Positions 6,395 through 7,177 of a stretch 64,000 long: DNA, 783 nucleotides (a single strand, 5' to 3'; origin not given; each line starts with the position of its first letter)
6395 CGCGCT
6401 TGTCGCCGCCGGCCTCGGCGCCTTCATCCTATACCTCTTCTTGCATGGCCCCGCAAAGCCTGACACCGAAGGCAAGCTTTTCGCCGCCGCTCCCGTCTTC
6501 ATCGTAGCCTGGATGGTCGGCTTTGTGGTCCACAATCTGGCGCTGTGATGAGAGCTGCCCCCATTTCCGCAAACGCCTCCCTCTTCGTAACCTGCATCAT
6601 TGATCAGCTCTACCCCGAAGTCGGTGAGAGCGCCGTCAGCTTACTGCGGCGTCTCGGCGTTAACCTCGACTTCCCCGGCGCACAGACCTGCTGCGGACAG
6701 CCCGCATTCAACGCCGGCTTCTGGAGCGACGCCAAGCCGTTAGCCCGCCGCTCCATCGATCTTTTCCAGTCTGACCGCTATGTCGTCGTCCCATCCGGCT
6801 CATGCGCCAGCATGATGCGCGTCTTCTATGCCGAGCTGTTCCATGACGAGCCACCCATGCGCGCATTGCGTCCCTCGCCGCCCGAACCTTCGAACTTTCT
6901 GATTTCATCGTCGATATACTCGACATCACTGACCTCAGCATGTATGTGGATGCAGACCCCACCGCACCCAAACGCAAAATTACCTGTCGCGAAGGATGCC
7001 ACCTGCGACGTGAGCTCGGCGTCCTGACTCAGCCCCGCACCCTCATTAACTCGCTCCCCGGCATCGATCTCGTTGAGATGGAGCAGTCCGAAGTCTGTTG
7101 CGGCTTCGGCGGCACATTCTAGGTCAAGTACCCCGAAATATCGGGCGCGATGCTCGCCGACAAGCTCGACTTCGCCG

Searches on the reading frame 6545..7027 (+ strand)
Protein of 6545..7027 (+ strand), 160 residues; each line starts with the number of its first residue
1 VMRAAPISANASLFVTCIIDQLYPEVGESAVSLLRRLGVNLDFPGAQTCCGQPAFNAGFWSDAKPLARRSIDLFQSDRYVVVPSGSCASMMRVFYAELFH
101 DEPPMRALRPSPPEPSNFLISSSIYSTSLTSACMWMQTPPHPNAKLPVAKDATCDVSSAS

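Call 5: search_protein_families(library=pfam, proteins=[window:6545-7027:+], max_evalue=0.01)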
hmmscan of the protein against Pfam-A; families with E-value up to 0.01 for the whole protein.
window:6545-7027:+ (160 aa): 1 family
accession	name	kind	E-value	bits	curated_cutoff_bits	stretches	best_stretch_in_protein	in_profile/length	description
PF02754.22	CCG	-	2.9e-15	56.6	20.6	1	13-92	3-85/85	Cysteine-rich domain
